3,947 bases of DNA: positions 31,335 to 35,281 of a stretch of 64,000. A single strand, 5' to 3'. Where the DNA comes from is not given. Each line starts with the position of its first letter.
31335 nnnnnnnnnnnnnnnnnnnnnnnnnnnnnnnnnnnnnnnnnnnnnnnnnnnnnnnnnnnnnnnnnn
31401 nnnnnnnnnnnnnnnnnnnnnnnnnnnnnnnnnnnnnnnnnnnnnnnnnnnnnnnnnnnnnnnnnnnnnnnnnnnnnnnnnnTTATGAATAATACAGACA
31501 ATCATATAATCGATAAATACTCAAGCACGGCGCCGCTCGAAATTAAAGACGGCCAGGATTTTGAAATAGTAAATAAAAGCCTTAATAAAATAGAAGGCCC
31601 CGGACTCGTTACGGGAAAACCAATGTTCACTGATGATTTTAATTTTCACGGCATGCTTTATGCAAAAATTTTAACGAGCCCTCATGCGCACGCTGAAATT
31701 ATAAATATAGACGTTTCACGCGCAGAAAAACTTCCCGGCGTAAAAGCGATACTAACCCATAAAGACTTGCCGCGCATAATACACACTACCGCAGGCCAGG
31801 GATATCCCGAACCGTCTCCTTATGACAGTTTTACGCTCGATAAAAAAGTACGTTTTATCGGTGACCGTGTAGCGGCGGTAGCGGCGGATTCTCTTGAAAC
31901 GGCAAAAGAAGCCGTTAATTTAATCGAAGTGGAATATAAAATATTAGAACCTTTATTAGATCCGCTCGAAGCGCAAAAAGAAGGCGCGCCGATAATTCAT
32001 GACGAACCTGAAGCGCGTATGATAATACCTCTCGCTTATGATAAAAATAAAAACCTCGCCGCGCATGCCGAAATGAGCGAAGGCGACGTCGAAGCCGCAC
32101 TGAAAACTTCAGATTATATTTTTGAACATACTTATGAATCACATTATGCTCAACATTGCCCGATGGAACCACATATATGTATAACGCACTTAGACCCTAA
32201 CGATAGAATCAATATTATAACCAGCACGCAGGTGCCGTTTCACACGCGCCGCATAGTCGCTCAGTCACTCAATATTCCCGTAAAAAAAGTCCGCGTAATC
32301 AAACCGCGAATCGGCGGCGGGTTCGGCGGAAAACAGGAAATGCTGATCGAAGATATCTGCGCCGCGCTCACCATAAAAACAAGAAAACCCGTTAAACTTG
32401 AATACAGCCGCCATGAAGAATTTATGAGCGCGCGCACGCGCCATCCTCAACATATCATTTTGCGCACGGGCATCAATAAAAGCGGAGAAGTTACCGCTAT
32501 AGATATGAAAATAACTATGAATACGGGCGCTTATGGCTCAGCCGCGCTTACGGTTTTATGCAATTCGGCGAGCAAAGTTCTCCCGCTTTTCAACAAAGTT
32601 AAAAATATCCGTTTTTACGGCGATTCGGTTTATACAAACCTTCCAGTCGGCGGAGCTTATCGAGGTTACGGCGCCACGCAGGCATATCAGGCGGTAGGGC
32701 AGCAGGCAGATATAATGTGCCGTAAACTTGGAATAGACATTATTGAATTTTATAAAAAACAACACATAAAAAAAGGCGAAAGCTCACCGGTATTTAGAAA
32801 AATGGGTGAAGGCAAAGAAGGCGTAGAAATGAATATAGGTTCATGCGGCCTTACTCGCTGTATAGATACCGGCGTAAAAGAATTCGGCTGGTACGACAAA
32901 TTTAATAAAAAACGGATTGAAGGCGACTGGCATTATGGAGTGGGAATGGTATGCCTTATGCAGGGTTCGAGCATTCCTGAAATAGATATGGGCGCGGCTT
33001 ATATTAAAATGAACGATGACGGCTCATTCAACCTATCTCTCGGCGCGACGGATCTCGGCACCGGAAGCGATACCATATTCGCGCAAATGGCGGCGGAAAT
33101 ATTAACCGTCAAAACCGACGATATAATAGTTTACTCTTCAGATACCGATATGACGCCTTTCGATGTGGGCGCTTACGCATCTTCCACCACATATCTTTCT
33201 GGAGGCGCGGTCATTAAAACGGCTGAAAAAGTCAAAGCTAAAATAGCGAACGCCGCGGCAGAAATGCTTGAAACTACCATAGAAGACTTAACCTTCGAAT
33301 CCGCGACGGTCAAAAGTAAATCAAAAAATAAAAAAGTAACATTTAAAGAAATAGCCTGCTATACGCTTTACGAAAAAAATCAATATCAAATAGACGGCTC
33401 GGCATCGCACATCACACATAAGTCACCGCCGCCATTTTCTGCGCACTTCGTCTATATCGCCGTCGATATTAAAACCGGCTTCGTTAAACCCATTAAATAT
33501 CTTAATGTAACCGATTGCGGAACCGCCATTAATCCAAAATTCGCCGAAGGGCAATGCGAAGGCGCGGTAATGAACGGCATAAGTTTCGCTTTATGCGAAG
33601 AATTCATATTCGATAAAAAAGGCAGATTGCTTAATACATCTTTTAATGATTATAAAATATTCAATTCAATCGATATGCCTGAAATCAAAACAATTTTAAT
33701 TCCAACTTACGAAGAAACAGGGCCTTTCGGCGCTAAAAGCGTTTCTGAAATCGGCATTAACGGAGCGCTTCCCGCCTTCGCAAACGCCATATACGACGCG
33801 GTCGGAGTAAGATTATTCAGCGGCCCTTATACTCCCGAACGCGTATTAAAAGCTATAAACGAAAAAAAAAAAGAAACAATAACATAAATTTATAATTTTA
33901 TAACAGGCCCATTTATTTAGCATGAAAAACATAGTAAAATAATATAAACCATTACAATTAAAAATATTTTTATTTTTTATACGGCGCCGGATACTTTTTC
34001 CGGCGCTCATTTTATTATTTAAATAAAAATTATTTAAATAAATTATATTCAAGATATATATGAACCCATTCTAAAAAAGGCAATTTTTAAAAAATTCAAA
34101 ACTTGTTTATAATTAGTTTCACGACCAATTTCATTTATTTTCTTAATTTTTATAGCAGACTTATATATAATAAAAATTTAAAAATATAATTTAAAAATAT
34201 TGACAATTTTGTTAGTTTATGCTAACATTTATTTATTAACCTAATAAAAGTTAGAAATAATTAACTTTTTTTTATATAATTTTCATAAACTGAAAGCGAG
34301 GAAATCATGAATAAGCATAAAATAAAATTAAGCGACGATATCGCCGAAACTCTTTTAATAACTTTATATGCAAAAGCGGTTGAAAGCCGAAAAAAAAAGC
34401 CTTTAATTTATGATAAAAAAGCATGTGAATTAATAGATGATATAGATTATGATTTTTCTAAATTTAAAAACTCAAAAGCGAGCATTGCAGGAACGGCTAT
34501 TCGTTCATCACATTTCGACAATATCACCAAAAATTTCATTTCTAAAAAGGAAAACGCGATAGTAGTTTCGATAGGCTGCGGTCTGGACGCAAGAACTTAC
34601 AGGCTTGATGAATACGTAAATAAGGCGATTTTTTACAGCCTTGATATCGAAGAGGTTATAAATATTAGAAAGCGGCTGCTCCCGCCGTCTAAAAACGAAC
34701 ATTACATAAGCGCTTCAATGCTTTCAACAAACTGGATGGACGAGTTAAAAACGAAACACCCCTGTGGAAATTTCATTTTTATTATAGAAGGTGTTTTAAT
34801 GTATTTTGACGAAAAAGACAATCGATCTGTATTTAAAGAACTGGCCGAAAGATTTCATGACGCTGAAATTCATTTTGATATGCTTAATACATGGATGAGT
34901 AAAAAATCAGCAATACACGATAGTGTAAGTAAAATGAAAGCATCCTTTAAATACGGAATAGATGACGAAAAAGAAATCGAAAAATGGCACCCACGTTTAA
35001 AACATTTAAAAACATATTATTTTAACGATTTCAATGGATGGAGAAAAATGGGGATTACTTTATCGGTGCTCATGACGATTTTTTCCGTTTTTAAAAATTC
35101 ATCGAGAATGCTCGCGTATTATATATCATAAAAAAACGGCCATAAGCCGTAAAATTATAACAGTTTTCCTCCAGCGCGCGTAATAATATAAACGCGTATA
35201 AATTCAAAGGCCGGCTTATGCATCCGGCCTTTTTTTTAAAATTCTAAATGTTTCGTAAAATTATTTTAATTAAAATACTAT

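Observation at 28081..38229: σ54/PAS-activator-controlled molybdenum hydroxylase module with LCM methyltransferase, secreted hydrolase and NCS1 nucleobase permease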

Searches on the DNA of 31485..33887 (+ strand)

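Call 94: search_rna_families(sources=[L135, L220], threshold=evalue, max_evalue=1)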
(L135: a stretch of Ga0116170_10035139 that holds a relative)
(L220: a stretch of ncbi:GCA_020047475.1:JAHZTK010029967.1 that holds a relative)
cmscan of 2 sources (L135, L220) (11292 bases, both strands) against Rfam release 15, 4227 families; matches with E-value up to 1: 2.
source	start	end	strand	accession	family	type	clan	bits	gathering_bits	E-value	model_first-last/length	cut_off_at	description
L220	2742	2856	+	RF04118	MIR9481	Gene; miRNA;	-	24.3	130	0.21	1-135/135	no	MIR9481 microRNA precursor family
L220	458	545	-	RF01394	isrK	Gene; sRNA;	-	21.2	50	0.46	1-77/77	no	isrK Hfq binding RNA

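Call 96: build_rna_model(alignment_id=A6, structure=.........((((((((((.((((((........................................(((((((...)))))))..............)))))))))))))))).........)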
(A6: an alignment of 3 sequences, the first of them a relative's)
Model R1 built from alignment A6 (3 sequences, 122 columns); structure: as given.
model positions 119; base pairs 23; branch points 0; effective number of sequences 1.31; information 0.59 bits per position. Calibrated on 0.2 Mb of random sequence (short: E-values are rough).
structure used (alignment columns):
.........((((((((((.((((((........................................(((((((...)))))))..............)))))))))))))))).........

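Call 97: search_with_rna_model(model_id=R1, sources=[window, L001, L003, L004, L067, L135, L201, L220, L221, L005, L215, L218, L222, L012], max_evalue=1, make_alignment=true)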
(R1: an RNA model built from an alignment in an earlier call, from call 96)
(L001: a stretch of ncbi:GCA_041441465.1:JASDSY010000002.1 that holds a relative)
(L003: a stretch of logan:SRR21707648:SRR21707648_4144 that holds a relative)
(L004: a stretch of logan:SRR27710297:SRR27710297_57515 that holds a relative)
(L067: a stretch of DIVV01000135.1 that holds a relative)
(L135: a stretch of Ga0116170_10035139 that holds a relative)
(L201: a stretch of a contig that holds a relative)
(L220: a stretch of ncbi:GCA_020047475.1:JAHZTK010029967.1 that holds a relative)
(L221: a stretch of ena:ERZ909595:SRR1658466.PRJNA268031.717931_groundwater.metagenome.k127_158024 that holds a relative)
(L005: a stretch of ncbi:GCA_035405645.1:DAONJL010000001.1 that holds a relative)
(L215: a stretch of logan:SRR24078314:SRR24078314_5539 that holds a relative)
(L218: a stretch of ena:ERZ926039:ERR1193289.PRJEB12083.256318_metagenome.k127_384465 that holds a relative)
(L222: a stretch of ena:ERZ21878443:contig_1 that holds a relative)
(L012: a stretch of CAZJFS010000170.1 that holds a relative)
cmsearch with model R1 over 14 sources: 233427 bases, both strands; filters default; matches with E-value up to 1: 11.
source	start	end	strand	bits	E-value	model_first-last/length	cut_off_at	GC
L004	8262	8380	+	142.6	1e-31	1-119/119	no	0.35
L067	7438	7556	-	134.3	1.1e-29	1-119/119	no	0.41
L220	2740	2857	+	124.5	2.6e-27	1-119/119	no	0.31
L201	87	198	-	57.3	5.9e-11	1-119/119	no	0.41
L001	8266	8382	+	55.6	1.5e-10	1-119/119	no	0.4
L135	369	483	+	49.4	4.8e-09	1-119/119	no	0.44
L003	2196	2305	+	42.6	2.2e-07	1-119/119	no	0.52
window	29824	29945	+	40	9.6e-07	1-119/119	no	0.33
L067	7418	7516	+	17.5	0.28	1-119/119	no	0.35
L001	12616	12678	-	16.5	0.49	1-119/119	no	0.3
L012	6186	6205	+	15.9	0.68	67-86/119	no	0.35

Alignment A7: 11 matches aligned to the model, 130 columns, each read 5' to 3' on its own strand. Consensus structure (alignment columns), stored with it:
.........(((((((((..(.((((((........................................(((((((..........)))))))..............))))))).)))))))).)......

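Call 98: search_with_rna_model(model_id=R1, sources=[window, L001, L003, L004, L067, L135, L201, L220], max_evalue=0.0001, make_alignment=true)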
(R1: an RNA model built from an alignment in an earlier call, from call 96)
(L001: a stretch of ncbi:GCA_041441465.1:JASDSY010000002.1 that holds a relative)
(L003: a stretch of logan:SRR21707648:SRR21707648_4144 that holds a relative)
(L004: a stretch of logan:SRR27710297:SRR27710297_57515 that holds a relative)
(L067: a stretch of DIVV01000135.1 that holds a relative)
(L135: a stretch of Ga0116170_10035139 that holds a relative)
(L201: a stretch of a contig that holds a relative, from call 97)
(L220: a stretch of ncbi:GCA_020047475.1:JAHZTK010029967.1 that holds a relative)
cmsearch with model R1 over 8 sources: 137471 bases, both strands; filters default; matches with E-value up to 0.0001: 8.
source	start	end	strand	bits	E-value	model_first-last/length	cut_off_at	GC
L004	8262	8380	+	142.6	6e-32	1-119/119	no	0.35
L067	7438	7556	-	134.3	6.5e-30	1-119/119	no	0.41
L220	2740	2857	+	124.5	1.5e-27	1-119/119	no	0.31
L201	87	198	-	57.3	3.5e-11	1-119/119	no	0.41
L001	8266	8382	+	55.6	8.9e-11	1-119/119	no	0.4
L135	369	483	+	49.4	2.8e-09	1-119/119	no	0.44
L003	2196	2305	+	42.6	1.3e-07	1-119/119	no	0.52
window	29824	29945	+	40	5.6e-07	1-119/119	no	0.33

Alignment A8: 8 matches aligned to the model, 123 columns, each read 5' to 3' on its own strand. Consensus structure (alignment columns), stored with it:
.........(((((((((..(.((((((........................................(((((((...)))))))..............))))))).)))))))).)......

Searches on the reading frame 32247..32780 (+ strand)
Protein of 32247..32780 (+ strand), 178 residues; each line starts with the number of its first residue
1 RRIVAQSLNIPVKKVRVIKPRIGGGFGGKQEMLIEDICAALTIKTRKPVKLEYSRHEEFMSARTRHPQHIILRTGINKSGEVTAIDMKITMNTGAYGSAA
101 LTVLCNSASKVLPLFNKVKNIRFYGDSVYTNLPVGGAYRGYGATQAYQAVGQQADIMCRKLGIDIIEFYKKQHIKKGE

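Call 64: search_solved_structures(query=window:32247-32780:+, max_evalue=0.00001, show_alignments=5)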
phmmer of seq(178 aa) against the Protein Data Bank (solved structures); distinct sequences matched with E-value up to 0.00001: 39.
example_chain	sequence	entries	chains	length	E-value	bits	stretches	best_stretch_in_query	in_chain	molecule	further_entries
3hrd_A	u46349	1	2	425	1e-27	100.5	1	4-168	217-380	Nicotinate dehydrogenase large molybdopterin subunit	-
1rm6_A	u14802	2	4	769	5.6e-18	68.8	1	4-168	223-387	4-hydroxybenzoyl-CoA reductase alpha subunit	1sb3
3sr6_C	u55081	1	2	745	4.9e-14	56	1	3-148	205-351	Xanthine dehydrogenase/oxidase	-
3etr_C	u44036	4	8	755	5.1e-14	55.9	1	3-148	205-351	Xanthine dehydrogenase/oxidase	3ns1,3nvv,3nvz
3nrz_C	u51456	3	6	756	5.1e-14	55.9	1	3-148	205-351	Xanthine dehydrogenase/oxidase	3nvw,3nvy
3eub_C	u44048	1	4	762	5.2e-14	55.9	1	3-148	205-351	Xanthine dehydrogenase/oxidase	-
1fiq_C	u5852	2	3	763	5.2e-14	55.9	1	3-148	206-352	XANTHINE OXIDASE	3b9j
1n5x_A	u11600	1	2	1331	7.6e-14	55.4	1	3-148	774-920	Xanthine Dehydrogenase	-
3una_A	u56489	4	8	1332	7.6e-14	55.4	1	3-148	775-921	Xanthine dehydrogenase/oxidase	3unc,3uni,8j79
1fo4_A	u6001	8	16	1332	7.6e-14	55.4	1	3-148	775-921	XANTHINE DEHYDROGENASE | Xanthine dehydrogenase/oxidase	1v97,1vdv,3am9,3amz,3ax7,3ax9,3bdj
2ckj_A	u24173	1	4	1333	8.6e-14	55.2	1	3-147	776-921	XANTHINE OXIDOREDUCTASE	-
2e1q_A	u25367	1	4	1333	2.2e-13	53.9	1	3-147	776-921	Xanthine dehydrogenase/oxidase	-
4yrw_A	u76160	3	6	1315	5.4e-13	52.6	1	3-152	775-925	Xanthine dehydrogenase/oxidase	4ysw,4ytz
6adj_A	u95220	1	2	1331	5.5e-13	52.6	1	3-152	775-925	Xanthine dehydrogenase/oxidase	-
6ac4_A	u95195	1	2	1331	5.5e-13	52.6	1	3-152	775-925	Xanthine dehydrogenase/oxidase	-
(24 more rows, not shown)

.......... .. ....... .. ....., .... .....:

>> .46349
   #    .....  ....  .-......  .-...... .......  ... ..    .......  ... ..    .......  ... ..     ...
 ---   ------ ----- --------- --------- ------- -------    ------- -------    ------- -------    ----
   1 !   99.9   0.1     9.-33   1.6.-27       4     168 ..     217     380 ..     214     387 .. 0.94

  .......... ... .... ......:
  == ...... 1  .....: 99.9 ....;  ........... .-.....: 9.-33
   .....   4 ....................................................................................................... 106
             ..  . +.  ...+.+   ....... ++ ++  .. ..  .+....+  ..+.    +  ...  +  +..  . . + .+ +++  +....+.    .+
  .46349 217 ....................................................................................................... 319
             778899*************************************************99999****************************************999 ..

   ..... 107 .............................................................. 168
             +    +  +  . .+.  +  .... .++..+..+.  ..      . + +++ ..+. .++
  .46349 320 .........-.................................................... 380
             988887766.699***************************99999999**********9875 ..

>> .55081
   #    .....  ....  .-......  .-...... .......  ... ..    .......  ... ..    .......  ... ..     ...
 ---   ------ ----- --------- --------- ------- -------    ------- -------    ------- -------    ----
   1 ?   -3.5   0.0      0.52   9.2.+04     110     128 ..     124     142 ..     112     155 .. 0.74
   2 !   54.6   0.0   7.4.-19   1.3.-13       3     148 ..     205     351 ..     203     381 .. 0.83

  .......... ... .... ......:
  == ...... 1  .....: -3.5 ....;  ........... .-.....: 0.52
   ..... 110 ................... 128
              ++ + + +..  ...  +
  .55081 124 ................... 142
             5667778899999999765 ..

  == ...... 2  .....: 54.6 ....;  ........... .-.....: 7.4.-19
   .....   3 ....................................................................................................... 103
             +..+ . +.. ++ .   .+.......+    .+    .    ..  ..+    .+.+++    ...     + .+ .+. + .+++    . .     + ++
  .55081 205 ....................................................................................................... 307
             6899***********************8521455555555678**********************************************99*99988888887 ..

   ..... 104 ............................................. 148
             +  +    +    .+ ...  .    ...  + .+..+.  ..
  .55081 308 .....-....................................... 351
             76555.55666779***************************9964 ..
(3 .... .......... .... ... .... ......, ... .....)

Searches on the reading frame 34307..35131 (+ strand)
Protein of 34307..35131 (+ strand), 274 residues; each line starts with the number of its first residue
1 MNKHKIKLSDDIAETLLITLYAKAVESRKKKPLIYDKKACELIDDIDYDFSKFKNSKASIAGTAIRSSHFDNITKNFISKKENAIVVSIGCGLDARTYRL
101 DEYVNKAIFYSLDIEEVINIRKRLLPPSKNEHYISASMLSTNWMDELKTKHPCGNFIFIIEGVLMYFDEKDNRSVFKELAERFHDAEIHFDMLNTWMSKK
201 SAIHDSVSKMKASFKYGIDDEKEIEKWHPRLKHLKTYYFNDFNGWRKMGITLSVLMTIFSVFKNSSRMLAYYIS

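Call 4: search_protein_families(library=pfam, proteins=[window:34307-35131:+])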
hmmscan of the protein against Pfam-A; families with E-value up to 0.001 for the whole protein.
window:34307-35131:+ (274 aa): 1 family
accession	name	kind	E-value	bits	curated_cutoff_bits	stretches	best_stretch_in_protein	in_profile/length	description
PF04072.20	LCM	-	3.8e-18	66.5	22.3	1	19-179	4-186/187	Leucine carboxyl methyltransferase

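Call 5: search_protein_families(library=ncbifam, proteins=[window:34307-35131:+])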
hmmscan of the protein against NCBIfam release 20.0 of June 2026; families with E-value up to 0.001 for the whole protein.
window:34307-35131:+ (274 aa): 1 family
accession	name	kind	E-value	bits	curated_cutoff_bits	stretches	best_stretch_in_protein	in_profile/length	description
TIGR00027.1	mthyl_TIGR00027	subfamily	2.5e-19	69.8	93.55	1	15-248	3-245/259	SAM-dependent methyltransferase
